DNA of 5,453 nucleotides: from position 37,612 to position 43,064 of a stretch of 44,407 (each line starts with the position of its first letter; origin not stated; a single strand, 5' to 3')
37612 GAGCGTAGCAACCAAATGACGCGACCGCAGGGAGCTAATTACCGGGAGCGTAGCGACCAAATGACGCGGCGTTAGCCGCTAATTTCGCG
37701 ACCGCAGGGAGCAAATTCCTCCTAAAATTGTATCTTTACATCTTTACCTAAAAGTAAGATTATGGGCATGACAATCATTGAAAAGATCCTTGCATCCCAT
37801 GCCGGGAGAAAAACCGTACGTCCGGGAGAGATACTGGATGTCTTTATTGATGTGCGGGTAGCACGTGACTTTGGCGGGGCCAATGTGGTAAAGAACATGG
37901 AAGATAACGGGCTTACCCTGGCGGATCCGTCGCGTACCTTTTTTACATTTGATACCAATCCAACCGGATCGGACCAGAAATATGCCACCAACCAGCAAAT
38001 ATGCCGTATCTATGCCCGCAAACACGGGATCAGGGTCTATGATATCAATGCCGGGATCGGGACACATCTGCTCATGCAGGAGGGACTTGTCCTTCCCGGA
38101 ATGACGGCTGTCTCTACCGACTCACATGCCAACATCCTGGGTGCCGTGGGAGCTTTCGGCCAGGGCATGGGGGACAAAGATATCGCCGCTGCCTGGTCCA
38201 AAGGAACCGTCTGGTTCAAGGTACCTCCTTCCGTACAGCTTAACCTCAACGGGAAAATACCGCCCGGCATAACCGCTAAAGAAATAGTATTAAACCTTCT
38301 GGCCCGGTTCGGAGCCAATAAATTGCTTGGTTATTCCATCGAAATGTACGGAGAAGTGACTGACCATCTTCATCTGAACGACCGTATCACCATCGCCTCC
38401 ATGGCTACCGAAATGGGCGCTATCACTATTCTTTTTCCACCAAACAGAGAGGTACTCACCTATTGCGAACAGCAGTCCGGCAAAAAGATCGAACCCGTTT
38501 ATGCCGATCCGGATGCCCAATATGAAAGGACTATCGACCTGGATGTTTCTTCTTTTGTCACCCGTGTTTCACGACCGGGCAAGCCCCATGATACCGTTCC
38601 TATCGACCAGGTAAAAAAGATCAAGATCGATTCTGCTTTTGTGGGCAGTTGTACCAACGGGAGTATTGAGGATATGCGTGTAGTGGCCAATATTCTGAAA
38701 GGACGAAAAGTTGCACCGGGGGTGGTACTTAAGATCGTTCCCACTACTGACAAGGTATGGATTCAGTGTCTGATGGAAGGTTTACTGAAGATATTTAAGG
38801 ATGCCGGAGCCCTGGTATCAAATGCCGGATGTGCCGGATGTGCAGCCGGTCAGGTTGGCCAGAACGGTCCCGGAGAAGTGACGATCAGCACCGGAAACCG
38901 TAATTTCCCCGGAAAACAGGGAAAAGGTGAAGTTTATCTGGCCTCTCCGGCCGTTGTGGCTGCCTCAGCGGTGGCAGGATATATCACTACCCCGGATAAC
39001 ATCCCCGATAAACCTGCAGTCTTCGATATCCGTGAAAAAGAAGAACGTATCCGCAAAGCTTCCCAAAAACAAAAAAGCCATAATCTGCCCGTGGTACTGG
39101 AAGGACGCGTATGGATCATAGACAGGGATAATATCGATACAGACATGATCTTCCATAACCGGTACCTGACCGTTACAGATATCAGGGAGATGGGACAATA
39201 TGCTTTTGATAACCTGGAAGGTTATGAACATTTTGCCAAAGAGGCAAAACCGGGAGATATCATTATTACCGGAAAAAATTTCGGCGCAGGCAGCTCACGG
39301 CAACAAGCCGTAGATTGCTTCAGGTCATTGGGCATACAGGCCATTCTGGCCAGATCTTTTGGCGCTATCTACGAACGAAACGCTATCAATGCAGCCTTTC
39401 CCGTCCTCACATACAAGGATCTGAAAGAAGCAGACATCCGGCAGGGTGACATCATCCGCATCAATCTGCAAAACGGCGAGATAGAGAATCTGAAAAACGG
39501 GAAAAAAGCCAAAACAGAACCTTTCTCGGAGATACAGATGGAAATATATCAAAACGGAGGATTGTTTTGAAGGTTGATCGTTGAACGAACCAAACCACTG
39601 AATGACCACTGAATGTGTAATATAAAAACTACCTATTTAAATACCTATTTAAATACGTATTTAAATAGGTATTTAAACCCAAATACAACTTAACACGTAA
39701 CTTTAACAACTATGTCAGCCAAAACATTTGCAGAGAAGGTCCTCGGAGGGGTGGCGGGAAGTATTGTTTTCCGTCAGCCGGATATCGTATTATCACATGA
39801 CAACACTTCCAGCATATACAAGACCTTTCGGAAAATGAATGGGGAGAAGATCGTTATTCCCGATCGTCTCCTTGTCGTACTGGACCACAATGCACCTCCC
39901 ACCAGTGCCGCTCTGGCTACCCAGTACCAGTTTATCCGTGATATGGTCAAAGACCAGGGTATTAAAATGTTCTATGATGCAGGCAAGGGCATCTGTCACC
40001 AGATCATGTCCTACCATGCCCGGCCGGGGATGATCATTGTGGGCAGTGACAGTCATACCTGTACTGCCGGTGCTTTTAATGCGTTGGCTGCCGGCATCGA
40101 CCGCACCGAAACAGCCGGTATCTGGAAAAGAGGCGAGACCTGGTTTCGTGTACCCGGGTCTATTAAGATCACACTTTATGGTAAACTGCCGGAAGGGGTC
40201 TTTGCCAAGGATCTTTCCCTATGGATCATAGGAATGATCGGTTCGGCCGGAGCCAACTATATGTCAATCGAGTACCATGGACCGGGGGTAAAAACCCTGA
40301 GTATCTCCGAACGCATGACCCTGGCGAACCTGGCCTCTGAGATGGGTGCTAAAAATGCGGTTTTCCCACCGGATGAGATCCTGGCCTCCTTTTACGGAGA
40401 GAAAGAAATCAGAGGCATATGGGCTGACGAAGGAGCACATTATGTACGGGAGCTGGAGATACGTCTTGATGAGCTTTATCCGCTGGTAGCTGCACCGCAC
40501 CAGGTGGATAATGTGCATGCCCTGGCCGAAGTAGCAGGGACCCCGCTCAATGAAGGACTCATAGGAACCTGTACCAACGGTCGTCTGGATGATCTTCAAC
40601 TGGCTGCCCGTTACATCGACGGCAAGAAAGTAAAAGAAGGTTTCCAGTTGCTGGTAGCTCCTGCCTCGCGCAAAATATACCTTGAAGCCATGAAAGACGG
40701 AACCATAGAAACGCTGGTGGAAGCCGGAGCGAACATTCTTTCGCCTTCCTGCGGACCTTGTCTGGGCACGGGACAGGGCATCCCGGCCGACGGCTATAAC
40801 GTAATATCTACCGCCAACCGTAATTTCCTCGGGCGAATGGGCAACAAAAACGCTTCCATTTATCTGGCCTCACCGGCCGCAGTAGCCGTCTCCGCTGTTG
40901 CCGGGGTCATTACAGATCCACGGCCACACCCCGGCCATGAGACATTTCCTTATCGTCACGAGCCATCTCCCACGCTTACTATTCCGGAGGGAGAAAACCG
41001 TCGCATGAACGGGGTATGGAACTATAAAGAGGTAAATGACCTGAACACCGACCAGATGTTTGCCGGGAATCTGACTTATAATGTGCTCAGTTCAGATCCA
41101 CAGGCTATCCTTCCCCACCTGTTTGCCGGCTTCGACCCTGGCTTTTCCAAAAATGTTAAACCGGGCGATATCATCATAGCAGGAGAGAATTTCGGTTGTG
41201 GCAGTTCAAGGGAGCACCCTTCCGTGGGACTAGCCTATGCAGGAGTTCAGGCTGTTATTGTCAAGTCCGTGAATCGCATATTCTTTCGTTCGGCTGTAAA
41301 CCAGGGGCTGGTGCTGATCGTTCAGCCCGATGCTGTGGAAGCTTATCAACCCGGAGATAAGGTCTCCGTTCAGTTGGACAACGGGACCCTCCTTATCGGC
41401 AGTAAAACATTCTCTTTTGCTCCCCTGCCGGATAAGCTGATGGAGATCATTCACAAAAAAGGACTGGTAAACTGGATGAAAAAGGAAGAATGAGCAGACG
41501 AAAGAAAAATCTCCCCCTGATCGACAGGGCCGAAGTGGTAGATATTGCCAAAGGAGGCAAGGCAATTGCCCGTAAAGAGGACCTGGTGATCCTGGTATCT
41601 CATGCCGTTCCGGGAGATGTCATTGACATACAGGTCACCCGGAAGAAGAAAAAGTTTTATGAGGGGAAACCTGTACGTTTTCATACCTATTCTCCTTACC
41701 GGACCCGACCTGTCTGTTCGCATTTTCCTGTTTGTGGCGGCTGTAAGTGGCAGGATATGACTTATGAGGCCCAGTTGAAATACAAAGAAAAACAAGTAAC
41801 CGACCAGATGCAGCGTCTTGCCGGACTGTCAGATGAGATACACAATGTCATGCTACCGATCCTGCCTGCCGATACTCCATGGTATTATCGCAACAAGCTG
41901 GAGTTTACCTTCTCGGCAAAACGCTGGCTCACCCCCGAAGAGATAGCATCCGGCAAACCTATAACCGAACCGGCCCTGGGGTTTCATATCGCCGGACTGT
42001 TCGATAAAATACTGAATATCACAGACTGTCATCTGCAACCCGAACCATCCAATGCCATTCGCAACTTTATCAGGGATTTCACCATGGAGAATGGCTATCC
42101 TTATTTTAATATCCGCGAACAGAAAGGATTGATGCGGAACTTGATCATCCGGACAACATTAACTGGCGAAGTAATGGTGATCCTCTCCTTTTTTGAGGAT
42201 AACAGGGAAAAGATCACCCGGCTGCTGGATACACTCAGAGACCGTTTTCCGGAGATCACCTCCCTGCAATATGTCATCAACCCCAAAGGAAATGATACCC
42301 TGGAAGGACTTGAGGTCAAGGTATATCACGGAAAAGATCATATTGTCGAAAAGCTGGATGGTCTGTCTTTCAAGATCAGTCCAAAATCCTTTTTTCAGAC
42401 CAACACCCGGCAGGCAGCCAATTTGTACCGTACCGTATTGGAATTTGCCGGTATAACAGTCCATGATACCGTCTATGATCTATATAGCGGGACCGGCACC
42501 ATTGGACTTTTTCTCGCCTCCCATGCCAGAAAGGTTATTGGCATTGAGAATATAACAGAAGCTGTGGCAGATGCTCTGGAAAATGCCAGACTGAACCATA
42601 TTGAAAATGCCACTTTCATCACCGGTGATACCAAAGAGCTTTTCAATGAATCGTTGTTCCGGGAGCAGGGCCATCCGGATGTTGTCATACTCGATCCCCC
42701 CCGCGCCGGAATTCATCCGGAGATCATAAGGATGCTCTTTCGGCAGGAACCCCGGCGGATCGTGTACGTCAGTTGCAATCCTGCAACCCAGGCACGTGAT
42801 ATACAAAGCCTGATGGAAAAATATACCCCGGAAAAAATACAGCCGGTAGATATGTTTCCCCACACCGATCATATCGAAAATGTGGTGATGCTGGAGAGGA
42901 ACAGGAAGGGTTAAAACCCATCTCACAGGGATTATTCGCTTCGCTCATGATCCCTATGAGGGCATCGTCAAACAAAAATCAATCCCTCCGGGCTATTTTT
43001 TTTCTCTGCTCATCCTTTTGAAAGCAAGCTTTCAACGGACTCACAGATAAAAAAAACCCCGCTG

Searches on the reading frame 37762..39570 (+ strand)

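Call 70: search_protein_families(library=pfam, proteins=[window:37762-39570:+], max_evalue=0.001)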
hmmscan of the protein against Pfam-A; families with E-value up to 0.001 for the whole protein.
window:37762-39570:+ (602 aa): 2 families
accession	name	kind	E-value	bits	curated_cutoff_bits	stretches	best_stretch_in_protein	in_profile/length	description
PF00330.25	Aconitase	-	5.9e-85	286.4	28.7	2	7-285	1-307/463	Aconitase family (aconitate hydratase)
PF00694.25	Aconitase_C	-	9.1e-15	55.6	22.8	1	453-549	33-126/131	Aconitase C-terminal domain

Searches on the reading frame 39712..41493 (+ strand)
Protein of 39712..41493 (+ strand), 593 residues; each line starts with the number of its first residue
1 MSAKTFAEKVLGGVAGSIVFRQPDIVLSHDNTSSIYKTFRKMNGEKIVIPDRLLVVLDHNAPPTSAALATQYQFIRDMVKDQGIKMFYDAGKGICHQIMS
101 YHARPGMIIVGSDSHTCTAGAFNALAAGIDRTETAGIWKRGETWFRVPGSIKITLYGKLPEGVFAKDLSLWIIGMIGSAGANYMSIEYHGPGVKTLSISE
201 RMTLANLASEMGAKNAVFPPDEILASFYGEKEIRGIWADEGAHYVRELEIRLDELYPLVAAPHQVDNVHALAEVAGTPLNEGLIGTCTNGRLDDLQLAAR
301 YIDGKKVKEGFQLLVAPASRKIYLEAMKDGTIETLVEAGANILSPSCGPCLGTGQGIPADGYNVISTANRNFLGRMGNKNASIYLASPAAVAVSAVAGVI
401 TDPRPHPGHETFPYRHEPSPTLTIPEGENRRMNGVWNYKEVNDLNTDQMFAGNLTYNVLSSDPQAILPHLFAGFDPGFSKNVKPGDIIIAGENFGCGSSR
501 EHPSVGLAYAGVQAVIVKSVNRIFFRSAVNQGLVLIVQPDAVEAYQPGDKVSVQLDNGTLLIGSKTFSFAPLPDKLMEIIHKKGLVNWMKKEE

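Call 70: search_protein_families(library=pfam, proteins=[window:39712-41493:+], max_evalue=0.001)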
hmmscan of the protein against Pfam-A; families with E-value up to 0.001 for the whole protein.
window:39712-41493:+ (593 aa): 2 families
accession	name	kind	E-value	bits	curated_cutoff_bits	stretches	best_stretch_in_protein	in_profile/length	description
PF00330.25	Aconitase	-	3.8e-88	296.9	28.7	1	17-398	15-463/463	Aconitase family (aconitate hydratase)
PF00694.25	Aconitase_C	-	1.4e-13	51.7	22.8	1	486-538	75-128/131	Aconitase C-terminal domain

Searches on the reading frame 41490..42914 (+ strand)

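Call 70: search_protein_families(library=pfam, proteins=[window:41490-42914:+], max_evalue=0.001)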
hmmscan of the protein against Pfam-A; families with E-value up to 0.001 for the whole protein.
window:41490-42914:+ (474 aa): 7 families
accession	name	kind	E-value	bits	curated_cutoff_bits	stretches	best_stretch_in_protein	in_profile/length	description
PF05958.17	tRNA_U5-meth_tr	-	6e-24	85.1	23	1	222-470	103-356/357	tRNA (Uracil-5-)-methyltransferase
PF13847.12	Methyltransf_31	-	2.5e-10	40.6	27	1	324-442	3-123/145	Methyltransferase domain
PF02475.24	TRM5-TYW2_MTfase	-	1.6e-06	28.6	28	1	325-387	37-102/164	TRM5/TYW2 methyltransferase domain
PF09445.16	Methyltransf_15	-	2.7e-06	27.5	22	1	327-408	3-84/165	RNA cap guanine-N2 methyltransferase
PF03602.21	Cons_hypoth95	-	6e-06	26.5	24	1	325-417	42-137/182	Conserved hypothetical protein 95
PF05175.20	MTS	-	0.00029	21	23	1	324-405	31-109/170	Methyltransferase small domain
PF01135.25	PCMT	-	0.00094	19.4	20.3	0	290-383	39-135/210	Protein-L-isoaspartate(D-aspartate) O-methyltransferase (PCMT)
